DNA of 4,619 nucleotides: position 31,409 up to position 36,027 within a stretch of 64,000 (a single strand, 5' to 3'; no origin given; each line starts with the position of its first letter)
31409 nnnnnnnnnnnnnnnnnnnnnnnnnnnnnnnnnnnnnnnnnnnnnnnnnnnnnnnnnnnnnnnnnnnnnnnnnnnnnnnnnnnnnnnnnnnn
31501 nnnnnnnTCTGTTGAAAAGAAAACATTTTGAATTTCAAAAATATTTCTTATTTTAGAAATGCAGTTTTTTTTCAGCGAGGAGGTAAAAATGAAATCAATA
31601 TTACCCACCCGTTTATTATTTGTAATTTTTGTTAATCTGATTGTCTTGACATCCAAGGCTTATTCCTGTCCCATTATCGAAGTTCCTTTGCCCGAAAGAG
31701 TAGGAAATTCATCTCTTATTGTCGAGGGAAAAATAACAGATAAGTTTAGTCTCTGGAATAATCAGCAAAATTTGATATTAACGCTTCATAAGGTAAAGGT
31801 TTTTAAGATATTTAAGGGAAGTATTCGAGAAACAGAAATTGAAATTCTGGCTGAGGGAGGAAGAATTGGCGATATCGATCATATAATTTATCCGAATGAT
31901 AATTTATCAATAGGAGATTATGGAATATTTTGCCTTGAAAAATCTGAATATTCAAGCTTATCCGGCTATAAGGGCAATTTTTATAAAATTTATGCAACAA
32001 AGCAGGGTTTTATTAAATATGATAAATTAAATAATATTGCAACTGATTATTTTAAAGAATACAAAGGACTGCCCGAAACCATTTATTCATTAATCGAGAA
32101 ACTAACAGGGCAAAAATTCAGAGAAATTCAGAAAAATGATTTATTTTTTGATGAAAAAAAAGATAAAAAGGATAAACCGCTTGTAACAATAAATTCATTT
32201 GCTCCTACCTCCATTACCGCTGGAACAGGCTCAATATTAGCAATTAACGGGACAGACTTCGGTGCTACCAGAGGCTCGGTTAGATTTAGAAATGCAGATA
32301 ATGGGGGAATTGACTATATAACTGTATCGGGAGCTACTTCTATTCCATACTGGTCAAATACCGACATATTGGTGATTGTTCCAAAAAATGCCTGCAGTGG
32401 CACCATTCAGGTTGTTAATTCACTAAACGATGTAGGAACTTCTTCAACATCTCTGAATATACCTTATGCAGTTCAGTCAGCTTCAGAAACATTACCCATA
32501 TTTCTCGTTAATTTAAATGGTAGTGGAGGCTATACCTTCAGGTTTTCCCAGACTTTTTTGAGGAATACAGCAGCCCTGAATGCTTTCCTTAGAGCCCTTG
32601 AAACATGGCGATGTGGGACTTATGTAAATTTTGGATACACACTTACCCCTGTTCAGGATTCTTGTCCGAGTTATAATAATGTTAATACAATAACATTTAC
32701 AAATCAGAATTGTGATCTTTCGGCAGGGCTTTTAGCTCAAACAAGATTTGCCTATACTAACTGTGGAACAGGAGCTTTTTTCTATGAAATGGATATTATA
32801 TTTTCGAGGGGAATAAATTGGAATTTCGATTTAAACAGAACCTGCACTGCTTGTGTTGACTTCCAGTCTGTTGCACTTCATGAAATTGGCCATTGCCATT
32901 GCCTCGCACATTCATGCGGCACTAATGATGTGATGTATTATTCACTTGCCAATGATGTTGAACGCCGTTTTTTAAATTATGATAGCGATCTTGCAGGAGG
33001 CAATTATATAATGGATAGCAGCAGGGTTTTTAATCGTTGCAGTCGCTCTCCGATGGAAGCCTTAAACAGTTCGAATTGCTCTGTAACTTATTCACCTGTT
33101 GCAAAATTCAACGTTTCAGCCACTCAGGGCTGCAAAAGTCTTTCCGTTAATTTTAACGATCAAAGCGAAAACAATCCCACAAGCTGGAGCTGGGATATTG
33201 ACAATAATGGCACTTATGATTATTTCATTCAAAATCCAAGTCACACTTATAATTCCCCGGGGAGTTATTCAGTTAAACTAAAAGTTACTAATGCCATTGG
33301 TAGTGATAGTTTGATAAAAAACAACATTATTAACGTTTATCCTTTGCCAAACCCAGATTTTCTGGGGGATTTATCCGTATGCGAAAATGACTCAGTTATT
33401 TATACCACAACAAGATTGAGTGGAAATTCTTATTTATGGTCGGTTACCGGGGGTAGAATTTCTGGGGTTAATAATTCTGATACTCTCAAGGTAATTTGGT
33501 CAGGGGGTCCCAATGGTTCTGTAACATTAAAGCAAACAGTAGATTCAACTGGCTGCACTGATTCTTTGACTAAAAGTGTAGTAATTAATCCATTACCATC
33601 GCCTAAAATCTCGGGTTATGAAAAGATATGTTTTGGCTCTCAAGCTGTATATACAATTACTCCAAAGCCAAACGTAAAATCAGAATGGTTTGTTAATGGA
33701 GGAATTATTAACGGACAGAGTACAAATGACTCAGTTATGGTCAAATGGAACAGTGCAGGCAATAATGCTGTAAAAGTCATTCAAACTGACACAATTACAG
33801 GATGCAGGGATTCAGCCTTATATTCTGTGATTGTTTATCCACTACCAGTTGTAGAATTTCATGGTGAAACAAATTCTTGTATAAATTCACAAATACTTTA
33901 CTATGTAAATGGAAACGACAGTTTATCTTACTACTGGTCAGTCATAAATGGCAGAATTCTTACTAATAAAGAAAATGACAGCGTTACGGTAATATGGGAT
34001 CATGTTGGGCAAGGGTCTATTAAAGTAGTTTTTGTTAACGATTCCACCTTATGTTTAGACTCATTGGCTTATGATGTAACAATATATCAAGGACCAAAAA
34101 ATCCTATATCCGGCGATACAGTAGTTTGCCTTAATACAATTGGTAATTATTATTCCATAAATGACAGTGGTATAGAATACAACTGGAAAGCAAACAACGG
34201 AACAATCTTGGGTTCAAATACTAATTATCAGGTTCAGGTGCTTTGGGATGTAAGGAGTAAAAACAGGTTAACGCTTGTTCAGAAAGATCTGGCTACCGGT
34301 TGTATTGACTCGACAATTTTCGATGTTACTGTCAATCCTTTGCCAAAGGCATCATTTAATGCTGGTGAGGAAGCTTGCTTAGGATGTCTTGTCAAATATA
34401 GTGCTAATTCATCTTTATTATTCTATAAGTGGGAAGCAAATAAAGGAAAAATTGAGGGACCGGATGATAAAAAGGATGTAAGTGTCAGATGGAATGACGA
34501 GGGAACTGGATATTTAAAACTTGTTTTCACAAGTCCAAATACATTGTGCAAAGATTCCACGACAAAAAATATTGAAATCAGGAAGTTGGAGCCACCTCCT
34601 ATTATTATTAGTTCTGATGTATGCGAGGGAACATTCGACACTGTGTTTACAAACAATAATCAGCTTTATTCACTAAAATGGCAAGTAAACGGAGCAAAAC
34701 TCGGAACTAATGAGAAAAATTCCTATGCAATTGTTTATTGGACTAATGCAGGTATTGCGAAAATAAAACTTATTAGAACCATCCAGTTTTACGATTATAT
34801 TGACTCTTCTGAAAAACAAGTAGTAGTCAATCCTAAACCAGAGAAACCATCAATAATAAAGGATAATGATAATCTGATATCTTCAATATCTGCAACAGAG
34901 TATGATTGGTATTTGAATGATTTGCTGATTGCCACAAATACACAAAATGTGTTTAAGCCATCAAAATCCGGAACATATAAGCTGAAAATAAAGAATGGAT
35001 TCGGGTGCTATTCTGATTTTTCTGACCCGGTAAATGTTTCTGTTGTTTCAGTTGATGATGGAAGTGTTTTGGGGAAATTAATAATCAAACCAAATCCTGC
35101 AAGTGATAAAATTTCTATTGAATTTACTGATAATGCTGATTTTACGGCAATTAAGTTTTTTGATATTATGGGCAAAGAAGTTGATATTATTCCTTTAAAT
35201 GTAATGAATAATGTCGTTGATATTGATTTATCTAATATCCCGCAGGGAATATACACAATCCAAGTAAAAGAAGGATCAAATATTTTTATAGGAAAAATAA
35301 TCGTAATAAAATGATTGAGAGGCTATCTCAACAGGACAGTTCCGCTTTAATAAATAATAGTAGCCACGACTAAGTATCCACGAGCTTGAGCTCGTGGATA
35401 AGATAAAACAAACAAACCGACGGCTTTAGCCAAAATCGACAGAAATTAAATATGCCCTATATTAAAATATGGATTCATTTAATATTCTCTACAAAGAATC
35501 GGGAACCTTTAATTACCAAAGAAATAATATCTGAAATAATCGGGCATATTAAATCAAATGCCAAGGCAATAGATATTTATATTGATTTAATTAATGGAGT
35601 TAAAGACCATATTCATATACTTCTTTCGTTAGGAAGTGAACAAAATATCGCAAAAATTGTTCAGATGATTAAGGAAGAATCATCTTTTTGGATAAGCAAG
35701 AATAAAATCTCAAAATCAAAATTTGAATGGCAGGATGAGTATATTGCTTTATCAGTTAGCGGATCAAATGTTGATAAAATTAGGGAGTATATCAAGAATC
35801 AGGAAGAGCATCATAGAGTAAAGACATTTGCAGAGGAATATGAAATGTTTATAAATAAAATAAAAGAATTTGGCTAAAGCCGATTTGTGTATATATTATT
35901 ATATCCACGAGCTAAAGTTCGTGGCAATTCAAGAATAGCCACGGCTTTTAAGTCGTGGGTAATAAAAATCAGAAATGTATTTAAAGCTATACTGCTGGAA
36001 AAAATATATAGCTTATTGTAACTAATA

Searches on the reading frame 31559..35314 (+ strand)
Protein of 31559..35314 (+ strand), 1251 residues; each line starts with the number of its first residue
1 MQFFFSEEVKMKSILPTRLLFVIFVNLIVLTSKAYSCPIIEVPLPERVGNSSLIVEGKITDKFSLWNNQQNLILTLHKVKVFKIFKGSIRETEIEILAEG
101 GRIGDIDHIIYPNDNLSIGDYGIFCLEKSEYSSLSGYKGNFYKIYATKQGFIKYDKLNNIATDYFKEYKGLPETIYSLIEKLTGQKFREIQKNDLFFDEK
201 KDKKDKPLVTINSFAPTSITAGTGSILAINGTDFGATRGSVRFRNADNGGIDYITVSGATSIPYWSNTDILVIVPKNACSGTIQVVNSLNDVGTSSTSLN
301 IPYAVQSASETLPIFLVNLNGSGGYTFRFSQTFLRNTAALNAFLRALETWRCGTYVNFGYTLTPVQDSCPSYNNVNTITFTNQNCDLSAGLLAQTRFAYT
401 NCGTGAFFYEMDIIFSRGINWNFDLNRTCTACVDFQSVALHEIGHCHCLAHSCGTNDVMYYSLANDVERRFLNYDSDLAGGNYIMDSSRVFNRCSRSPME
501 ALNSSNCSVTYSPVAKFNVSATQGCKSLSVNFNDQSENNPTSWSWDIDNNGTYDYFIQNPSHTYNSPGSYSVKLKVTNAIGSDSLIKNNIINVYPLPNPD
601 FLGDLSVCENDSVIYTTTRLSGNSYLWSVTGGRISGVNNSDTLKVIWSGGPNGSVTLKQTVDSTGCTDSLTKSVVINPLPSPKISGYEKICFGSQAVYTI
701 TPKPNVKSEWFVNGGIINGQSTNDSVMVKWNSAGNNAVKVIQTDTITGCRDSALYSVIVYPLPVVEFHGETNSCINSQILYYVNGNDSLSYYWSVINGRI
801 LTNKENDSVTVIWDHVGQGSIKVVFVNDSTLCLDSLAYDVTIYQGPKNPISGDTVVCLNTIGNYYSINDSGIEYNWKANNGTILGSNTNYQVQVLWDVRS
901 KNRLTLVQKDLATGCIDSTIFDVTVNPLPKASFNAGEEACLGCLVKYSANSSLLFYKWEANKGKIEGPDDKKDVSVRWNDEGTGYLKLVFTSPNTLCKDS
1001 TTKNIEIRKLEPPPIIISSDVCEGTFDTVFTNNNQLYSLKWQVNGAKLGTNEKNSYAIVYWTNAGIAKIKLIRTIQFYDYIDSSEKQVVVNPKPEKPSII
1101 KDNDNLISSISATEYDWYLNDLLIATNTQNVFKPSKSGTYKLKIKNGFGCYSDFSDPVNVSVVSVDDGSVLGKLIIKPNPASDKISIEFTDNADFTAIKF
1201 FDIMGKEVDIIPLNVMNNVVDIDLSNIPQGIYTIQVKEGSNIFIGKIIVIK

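Call 24: search_protein_families(library=pfam, proteins=[window:31559-35314:+], max_evalue=0.00001)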
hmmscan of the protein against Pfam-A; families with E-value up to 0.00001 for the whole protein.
window:31559-35314:+ (1251 aa): 5 families
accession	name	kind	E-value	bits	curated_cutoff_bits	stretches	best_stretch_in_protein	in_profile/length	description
PF00801.26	PKD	-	3.1e-13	49.9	23.5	1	526-587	13-76/80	PKD domain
PF19408.5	PKD_6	-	3.2e-13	50.2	25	0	681-745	5-71/82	PKD-like domain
PF18911.6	PKD_4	-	2.2e-12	47.3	27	1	513-584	4-76/85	PKD domain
PF18962.6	Por_Secre_tail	-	1.6e-11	44.8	27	1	1178-1249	3-75/75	Secretion system C-terminal sorting domain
PF00413.30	Peptidase_M10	-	7.2e-08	32.9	24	1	328-472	12-145/159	Matrixin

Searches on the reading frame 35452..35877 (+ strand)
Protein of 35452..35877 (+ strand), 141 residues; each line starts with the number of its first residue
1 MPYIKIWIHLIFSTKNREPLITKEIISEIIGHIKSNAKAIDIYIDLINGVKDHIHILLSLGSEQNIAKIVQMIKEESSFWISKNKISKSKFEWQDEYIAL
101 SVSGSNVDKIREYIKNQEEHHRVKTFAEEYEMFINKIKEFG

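Call 24: search_protein_families(library=pfam, proteins=[window:35452-35877:+], max_evalue=0.00001)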
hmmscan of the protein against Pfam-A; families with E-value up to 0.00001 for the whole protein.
window:35452-35877:+ (141 aa): 1 family
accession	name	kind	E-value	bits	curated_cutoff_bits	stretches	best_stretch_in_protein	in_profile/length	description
PF01797.21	Y1_Tnp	-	2.8e-25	89.2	23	1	5-117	4-121/121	Transposase IS200 like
